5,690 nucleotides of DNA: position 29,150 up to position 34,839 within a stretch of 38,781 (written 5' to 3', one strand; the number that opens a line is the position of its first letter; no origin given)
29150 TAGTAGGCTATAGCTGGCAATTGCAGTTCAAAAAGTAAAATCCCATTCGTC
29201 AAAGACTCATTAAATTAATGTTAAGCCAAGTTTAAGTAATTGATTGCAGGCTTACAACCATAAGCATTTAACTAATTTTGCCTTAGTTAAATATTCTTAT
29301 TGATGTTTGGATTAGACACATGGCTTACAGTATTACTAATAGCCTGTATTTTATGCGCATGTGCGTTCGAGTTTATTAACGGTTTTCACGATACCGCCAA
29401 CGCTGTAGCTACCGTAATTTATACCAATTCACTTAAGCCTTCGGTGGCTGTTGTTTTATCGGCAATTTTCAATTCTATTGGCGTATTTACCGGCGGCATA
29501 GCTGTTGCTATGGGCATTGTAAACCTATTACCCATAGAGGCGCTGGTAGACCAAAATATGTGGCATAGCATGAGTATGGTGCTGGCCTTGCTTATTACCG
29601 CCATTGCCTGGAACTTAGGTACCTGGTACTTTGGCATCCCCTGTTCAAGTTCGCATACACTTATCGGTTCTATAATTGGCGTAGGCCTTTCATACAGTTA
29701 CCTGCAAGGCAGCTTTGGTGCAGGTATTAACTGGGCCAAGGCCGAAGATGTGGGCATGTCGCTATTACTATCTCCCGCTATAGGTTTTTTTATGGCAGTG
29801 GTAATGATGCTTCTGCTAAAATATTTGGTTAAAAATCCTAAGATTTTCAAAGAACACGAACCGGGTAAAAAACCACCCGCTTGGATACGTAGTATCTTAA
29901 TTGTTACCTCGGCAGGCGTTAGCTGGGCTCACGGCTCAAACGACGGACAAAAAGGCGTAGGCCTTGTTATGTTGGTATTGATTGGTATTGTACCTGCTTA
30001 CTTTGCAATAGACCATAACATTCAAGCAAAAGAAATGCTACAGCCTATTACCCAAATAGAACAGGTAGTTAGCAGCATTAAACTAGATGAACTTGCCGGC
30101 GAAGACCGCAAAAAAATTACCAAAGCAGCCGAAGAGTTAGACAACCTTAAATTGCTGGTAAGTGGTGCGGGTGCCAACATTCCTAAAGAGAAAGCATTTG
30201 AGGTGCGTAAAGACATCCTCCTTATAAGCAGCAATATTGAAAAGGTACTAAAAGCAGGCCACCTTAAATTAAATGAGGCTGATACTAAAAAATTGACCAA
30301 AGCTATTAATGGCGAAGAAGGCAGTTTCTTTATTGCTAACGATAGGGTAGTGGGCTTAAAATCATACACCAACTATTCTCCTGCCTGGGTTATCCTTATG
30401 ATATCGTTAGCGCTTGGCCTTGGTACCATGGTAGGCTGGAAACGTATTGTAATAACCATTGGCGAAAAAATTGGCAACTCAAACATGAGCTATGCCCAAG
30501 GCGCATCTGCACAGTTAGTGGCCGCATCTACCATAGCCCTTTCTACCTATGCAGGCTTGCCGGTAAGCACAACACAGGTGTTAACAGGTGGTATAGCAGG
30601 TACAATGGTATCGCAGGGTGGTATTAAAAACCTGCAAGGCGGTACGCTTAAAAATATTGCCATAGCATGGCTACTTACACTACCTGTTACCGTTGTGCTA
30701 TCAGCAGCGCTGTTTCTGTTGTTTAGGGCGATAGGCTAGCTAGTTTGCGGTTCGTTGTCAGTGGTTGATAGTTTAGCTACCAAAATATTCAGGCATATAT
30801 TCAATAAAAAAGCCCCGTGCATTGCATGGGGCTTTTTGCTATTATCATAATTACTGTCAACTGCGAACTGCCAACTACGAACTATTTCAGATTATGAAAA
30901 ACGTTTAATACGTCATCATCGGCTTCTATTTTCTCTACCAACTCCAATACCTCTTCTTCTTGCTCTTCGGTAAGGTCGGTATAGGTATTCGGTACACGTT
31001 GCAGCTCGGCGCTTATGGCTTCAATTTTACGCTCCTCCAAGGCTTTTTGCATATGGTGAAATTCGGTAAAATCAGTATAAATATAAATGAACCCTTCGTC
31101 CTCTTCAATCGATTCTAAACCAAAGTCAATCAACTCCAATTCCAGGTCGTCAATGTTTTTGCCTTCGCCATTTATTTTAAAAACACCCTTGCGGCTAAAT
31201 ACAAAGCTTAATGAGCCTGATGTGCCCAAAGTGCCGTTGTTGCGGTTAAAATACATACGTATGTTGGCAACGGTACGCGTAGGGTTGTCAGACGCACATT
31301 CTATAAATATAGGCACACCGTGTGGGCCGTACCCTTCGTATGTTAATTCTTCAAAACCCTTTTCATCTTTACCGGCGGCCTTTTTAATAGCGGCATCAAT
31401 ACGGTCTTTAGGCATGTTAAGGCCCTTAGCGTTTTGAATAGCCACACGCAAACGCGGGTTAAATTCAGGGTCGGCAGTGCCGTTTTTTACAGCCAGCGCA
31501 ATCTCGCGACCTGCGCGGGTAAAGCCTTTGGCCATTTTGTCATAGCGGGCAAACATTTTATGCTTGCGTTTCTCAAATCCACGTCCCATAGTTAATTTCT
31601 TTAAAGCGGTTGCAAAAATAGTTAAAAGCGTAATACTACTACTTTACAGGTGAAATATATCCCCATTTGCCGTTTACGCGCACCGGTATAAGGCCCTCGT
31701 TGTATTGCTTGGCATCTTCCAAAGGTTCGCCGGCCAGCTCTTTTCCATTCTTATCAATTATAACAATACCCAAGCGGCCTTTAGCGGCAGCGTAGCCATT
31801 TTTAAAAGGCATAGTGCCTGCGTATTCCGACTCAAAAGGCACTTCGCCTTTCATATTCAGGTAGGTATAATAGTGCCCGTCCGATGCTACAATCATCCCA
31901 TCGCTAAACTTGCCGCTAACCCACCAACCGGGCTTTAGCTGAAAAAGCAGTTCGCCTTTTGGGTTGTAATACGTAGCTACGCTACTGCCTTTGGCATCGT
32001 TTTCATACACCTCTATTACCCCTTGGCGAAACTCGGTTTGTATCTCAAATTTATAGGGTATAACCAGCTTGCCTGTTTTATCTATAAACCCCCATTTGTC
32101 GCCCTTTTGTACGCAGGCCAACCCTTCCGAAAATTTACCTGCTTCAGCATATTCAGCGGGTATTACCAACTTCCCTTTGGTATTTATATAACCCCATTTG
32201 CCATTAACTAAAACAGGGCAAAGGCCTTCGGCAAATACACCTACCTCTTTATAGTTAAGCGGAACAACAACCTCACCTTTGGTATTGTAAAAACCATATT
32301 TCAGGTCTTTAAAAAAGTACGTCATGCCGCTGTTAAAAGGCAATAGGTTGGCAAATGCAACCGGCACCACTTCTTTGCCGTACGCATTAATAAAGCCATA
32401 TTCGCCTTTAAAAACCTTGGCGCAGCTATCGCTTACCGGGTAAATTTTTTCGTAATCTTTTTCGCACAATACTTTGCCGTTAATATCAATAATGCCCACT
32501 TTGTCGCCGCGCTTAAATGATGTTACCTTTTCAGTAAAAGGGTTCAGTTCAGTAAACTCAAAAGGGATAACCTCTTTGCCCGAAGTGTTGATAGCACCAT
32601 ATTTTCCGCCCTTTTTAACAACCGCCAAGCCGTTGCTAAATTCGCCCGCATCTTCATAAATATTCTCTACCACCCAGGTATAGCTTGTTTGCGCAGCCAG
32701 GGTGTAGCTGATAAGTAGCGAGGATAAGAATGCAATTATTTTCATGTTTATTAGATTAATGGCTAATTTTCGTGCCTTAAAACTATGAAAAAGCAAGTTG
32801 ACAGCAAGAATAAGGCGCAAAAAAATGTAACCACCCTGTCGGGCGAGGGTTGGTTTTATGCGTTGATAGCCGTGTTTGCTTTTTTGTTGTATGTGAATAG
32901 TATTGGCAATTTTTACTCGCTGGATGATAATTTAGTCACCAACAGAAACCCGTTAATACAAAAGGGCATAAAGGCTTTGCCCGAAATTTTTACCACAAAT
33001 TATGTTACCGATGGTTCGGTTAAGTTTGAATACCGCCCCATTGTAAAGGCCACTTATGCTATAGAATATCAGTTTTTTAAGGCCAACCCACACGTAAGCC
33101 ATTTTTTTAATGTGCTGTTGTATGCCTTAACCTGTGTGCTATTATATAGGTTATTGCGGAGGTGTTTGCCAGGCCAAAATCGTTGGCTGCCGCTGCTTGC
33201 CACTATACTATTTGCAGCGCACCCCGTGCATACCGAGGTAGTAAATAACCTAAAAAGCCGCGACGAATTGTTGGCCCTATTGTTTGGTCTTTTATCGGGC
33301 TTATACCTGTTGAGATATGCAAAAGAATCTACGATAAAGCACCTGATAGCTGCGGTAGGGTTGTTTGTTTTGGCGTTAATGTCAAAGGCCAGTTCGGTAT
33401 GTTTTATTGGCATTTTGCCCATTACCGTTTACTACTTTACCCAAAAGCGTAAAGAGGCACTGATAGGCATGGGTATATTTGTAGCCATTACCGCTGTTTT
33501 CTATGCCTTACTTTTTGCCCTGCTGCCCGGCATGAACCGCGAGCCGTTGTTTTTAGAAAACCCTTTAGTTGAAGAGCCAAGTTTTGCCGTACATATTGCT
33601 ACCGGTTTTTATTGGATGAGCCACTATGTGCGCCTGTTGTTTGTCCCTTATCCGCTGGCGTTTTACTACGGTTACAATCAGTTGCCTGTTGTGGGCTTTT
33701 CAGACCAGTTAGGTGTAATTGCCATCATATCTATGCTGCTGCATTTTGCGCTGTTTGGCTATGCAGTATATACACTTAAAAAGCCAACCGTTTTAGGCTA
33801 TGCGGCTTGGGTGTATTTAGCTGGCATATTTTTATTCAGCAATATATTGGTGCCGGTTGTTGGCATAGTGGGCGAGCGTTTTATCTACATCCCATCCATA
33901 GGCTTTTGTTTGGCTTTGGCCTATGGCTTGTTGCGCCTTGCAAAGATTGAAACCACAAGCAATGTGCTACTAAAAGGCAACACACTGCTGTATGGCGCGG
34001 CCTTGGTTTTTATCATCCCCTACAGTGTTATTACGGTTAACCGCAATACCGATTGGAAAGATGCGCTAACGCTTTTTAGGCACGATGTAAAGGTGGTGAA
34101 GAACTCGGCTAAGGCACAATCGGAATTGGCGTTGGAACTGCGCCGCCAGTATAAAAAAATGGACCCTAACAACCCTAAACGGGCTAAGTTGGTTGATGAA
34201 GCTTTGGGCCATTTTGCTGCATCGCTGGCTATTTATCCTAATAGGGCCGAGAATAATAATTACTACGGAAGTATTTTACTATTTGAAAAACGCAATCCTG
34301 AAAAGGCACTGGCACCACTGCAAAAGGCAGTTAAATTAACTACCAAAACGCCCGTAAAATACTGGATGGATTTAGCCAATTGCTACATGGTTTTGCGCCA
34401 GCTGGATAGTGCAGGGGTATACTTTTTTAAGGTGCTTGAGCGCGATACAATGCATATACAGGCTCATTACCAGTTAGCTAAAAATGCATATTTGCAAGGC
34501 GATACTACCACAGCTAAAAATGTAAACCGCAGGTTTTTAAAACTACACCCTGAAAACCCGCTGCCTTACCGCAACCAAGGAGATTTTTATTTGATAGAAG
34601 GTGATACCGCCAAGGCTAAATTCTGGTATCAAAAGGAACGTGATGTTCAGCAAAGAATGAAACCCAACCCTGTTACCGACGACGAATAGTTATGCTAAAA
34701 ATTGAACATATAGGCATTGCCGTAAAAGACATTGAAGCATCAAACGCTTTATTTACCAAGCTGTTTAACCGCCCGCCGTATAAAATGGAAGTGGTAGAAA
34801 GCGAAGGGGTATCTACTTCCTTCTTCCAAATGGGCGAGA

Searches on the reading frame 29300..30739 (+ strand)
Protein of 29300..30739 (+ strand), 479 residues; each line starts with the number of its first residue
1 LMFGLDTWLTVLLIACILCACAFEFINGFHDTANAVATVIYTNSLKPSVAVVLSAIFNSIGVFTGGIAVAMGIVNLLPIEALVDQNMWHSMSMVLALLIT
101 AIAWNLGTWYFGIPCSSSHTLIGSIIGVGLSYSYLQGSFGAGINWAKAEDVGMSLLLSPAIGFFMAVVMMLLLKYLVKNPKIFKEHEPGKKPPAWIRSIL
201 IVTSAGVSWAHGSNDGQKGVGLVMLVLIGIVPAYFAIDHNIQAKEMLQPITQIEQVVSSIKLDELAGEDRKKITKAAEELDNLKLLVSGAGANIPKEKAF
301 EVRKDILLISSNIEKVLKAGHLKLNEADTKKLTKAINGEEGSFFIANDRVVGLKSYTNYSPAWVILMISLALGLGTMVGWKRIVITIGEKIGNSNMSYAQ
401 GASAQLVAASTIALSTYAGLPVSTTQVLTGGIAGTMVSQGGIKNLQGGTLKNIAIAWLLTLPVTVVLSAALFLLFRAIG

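Call 58: search_protein_families(library=pfam, proteins=[window:29300-30739:+], max_evalue=0.0001)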
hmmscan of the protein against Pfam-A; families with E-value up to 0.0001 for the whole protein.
window:29300-30739:+ (479 aa): 1 family
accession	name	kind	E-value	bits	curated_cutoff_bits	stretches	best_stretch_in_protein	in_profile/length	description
PF01384.25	PHO4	-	8.4e-87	291.8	33.7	1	27-468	1-350/350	Phosphate transporter family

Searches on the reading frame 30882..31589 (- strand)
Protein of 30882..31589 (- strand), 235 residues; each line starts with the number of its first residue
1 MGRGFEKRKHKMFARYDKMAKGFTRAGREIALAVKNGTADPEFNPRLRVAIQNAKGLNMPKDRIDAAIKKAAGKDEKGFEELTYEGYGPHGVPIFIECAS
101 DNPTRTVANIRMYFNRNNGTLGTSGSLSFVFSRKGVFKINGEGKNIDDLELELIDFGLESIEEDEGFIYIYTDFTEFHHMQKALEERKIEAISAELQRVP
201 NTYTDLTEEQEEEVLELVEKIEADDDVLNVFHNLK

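Call 58: search_protein_families(library=pfam, proteins=[window:30882-31589:-], max_evalue=0.0001)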
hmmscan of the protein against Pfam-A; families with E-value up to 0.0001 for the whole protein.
window:30882-31589:- (235 aa): 2 families
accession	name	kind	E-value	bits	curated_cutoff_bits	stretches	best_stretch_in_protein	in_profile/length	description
PF01709.26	Transcrip_reg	-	4e-52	176.6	27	1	79-234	1-160/160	TACO1/YebC second and third domain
PF20772.2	TACO1_YebC_N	-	5.9e-25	88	36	1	5-74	3-73/73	TACO1/YebC protein N-terminal domain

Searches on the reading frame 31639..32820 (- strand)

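Call 58: search_protein_families(library=pfam, proteins=[window:31639-32820:-], max_evalue=0.0001)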
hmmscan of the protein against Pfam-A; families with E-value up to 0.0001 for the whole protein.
window:31639-32820:- (393 aa): 1 family
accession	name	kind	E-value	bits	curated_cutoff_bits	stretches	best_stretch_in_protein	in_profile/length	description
PF14903.11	WG_beta_rep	-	1e-64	214.6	25.6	5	209-243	1-35/35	WG containing repeat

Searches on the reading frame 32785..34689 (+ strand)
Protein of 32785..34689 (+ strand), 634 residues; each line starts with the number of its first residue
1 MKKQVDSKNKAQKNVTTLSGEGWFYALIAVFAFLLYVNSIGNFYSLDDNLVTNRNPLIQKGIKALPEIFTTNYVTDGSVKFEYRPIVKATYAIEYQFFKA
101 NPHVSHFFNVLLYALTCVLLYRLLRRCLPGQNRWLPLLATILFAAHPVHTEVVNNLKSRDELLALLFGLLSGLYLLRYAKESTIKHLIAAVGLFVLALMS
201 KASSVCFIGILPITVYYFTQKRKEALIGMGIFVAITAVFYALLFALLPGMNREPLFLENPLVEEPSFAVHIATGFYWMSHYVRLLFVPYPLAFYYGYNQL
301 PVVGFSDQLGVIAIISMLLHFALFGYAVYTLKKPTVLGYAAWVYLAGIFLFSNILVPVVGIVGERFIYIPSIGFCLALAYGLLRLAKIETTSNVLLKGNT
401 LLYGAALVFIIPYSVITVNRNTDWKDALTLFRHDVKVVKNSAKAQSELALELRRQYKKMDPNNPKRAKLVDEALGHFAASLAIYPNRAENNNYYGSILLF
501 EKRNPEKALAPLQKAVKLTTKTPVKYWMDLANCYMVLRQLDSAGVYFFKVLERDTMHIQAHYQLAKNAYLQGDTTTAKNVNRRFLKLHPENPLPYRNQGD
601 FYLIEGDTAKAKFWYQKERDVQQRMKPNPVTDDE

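Call 58: search_protein_families(library=pfam, proteins=[window:32785-34689:+], max_evalue=0.0001)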
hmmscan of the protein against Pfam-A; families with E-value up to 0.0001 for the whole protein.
window:32785-34689:+ (634 aa): 4 families
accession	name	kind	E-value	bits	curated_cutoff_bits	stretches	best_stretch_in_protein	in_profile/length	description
PF07719.23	TPR_2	-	3e-09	36.7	27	0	525-547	2-24/34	Tetratricopeptide repeat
PF13231.12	PMT_2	-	2.5e-06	28.2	26.1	1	91-239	10-151/160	Dolichyl-phosphate-mannose-protein mannosyltransferase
PF00515.34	TPR_1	-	6e-06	26.3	27.8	0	525-554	2-31/34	Tetratricopeptide repeat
PF13432.12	TPR_16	-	1.3e-05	26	32.7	0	562-611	1-50/65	Tetratricopeptide repeat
